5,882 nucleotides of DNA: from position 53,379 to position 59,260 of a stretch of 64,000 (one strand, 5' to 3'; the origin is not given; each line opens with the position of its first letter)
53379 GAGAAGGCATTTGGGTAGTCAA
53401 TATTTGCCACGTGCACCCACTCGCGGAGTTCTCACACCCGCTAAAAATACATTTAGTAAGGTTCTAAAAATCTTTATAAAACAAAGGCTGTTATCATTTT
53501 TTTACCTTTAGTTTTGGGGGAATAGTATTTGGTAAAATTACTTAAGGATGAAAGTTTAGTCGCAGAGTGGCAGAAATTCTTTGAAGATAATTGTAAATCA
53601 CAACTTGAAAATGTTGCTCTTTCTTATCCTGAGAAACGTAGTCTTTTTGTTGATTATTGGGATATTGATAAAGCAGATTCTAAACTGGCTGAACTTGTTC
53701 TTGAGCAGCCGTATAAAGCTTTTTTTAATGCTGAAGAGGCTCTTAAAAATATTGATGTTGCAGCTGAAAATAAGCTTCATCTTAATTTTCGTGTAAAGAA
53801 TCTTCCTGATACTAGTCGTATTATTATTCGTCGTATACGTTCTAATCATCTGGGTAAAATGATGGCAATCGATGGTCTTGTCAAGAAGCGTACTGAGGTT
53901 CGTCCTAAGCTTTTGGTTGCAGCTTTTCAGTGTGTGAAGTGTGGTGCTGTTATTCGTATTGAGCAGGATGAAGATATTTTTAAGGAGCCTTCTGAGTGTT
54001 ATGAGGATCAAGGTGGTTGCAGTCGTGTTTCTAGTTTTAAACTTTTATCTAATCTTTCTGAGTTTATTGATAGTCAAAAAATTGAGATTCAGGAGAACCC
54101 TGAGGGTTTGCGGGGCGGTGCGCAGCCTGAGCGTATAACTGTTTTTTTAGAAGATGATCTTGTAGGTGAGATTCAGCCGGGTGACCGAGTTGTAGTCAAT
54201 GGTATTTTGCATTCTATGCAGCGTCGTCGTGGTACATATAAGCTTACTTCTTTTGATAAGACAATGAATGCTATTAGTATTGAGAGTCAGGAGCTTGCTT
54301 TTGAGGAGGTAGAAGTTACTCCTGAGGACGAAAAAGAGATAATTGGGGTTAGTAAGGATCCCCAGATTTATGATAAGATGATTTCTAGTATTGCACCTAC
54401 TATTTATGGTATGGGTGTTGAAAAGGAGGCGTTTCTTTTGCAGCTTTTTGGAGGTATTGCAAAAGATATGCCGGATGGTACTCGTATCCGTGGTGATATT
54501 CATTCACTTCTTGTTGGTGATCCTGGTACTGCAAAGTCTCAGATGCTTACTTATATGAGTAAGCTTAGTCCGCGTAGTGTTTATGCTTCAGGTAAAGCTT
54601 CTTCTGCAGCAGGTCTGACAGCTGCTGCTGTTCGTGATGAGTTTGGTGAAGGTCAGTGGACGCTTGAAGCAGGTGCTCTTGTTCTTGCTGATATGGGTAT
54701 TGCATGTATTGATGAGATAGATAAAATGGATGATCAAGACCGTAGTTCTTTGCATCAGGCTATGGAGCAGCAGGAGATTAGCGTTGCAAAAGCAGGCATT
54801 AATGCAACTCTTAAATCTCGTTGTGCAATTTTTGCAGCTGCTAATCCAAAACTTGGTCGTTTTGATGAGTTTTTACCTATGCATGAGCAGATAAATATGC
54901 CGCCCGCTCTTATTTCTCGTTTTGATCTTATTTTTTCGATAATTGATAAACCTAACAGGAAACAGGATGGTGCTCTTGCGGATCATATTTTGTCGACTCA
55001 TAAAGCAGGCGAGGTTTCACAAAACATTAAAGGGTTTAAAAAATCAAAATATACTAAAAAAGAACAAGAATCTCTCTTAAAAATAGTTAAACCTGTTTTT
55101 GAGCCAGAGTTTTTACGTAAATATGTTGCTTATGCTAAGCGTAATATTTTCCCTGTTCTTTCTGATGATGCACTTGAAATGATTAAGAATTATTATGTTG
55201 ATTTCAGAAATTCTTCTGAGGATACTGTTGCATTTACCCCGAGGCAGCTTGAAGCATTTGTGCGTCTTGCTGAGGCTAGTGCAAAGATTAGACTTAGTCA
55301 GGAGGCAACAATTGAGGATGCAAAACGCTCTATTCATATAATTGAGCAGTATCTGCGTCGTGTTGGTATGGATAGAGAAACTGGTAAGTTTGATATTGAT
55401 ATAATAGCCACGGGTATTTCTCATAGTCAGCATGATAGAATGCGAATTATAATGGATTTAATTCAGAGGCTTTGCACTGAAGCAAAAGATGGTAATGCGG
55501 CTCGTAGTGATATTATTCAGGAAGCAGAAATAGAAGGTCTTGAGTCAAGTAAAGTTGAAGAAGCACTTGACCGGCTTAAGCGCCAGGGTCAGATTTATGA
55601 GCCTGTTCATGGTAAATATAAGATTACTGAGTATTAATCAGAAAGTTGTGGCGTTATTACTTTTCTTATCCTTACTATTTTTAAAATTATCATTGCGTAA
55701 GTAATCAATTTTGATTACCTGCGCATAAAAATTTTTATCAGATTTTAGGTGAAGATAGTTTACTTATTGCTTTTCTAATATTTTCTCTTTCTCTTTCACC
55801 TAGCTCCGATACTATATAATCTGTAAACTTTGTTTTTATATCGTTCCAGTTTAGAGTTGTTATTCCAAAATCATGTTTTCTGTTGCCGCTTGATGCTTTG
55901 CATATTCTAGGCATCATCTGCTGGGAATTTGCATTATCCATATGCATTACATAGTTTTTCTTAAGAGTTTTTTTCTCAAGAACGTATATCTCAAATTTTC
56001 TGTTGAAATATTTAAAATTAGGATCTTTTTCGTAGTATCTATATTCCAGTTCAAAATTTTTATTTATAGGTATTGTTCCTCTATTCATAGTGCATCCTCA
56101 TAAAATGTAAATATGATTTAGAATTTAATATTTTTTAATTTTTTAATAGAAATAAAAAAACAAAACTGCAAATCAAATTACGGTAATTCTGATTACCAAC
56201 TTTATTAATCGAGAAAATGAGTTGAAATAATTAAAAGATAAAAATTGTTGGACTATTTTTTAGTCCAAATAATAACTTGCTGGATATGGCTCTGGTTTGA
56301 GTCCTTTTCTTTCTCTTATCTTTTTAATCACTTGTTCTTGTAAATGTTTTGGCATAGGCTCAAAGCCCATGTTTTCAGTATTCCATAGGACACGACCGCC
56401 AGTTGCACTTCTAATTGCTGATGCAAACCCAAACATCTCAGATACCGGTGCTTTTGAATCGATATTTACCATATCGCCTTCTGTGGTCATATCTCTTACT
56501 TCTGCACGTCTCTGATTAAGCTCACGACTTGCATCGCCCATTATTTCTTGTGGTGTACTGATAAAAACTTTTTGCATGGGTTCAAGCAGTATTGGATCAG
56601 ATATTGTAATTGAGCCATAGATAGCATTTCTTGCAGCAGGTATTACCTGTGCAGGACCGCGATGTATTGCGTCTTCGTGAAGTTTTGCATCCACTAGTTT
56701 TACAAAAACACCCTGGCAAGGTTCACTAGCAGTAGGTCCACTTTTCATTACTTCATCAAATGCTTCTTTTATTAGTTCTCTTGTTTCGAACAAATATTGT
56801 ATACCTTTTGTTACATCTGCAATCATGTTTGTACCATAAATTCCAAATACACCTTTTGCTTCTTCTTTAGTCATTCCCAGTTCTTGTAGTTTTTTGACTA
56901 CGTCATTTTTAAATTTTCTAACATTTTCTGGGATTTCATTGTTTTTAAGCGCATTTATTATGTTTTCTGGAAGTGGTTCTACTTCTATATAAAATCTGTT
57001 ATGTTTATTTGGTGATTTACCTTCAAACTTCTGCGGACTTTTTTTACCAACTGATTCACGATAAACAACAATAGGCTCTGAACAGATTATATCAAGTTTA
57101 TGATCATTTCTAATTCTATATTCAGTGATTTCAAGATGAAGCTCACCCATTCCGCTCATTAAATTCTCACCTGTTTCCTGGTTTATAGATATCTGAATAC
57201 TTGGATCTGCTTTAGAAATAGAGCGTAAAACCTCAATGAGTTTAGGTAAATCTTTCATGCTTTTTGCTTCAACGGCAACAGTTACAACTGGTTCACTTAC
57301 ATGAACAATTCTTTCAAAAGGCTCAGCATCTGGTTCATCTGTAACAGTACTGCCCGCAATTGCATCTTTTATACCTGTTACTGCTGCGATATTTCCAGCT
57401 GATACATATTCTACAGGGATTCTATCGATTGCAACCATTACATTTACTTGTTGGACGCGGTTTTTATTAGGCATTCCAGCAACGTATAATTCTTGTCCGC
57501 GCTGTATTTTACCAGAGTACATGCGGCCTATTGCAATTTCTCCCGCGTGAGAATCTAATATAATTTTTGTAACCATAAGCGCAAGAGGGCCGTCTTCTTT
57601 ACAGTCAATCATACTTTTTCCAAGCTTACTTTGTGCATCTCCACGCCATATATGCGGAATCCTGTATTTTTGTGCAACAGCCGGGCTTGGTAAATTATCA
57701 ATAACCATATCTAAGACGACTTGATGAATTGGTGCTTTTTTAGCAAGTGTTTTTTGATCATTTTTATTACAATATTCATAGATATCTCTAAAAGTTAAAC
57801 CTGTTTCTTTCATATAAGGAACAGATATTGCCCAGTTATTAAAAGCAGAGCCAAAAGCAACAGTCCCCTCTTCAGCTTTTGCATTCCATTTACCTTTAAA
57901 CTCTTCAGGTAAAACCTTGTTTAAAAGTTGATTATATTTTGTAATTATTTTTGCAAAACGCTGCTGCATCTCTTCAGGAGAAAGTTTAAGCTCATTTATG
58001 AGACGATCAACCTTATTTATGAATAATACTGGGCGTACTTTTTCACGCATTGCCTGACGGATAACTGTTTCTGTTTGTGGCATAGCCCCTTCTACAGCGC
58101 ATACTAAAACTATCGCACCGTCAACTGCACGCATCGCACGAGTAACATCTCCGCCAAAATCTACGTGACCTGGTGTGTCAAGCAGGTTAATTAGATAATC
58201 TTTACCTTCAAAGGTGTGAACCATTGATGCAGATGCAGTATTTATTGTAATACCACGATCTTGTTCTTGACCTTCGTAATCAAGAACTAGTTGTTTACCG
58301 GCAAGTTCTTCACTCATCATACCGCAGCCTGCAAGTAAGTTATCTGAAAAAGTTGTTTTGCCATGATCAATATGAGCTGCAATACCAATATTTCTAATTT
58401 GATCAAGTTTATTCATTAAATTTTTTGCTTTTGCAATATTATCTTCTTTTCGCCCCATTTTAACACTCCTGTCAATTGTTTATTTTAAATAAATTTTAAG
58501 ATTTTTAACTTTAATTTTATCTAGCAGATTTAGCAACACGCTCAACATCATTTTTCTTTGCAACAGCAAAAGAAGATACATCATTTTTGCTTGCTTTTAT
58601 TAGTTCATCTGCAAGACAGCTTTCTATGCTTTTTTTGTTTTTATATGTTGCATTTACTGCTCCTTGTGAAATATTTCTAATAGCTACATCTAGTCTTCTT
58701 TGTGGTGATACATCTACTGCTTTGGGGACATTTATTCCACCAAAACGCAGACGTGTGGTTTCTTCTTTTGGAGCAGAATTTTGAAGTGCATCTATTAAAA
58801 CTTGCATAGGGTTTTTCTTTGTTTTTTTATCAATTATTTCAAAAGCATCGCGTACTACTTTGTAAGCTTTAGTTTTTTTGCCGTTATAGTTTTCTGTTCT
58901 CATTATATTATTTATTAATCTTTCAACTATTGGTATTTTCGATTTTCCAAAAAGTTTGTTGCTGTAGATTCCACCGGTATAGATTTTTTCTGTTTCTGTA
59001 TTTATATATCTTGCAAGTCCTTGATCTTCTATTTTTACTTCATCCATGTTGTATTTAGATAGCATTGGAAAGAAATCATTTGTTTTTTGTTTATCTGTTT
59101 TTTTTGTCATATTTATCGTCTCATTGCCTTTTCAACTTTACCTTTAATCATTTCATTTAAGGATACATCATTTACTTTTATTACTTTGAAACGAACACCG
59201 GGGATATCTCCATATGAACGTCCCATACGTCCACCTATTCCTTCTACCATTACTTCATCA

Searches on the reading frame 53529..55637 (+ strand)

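Call 31: search_protein_families(library=pfam, proteins=[window:53529-55637:+])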
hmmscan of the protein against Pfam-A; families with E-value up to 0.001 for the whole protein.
window:53529-55637:+ (702 aa): 9 families
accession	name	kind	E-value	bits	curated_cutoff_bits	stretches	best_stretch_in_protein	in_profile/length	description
PF00493.29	MCM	-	7.4e-93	310.2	23.3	1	268-491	2-224/224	MCM P-loop domain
PF17207.9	MCM_OB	-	9.7e-33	113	24.8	1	100-230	2-125/126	MCM OB domain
PF17855.7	MCM_lid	-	8.4e-25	87.5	27.4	1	527-608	1-86/87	MCM AAA-lid domain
PF07728.20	AAA_5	-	9e-08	32.7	22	1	325-465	1-139/139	AAA domain (dynein-related subfamily)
PF01078.27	Mg_chelatase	-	1.9e-07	31.1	20.3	1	375-440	94-158/207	Magnesium chelatase, subunit ChlI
PF21100.3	MCM_C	-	8.6e-06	25.9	27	1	634-699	3-63/64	MCM protein C-terminal winged helix-turn-helix domain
PF21120.3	MCM_WH_arc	-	2.1e-05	24.9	26.1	1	636-698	1-63/63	Archaeal MCM, winged-helix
PF00158.32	Sigma54_activat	-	0.00023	21.3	20.2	0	323-442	22-145/168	Sigma-54 interaction domain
PF14551.11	MCM_N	-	0.00026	21.8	24.9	0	26-75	25-72/95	MCM N-terminal domain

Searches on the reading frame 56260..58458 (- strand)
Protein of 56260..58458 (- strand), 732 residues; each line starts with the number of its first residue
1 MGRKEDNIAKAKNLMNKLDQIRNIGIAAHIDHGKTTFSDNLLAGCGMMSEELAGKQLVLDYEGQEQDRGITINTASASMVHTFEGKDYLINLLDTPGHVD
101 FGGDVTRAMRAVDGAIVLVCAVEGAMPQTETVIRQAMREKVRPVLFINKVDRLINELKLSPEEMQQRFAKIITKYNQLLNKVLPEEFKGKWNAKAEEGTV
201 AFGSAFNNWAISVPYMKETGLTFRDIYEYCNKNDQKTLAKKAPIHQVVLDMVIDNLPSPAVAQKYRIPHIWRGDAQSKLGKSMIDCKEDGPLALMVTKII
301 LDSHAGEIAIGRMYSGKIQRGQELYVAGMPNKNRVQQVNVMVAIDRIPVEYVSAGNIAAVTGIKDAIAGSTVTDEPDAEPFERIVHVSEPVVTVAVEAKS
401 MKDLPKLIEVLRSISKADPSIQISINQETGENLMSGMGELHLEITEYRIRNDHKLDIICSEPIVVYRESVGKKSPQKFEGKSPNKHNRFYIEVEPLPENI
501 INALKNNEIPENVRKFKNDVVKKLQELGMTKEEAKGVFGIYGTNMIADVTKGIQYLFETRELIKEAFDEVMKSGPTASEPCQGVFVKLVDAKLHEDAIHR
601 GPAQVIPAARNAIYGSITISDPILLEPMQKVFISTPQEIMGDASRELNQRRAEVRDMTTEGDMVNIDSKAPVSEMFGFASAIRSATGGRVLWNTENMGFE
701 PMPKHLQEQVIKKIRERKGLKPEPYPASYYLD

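Call 31: search_protein_families(library=pfam, proteins=[window:56260-58458:-])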
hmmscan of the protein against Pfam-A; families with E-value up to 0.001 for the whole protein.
window:56260-58458:- (732 aa): 6 families
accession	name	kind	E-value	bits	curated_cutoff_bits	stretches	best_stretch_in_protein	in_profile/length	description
PF00009.33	GTP_EFTU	-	1.2e-54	185.3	26.5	1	20-257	2-187/188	Elongation factor Tu GTP binding domain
PF00679.30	EFG_C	-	2.9e-23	82.1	27.9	1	624-709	2-88/89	Elongation factor G C-terminus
PF14492.12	EFG_III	-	2.9e-22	78.9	27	1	387-459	1-73/75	Elongation Factor G, domain III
PF03764.24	EFG_IV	-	4.4e-22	78.6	24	1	511-616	7-116/121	Elongation factor G, domain IV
PF03144.31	GTP_EFTU_D2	-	6.1e-13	49.4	30.3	1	306-373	1-73/73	Elongation factor Tu domain 2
PF22042.2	EF-G_D2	-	4.3e-12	46.4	27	1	293-373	3-82/84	Elongation factor G domain 2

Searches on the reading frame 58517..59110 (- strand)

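Call 31: search_protein_families(library=pfam, proteins=[window:58517-59110:-])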
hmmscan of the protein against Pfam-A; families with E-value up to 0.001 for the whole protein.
window:58517-59110:- (197 aa): 1 family
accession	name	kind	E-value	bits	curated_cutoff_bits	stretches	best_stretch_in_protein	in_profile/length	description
PF00177.27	Ribosomal_S7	-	1.9e-44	151.3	24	1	41-197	9-148/148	Ribosomal protein S7p/S5e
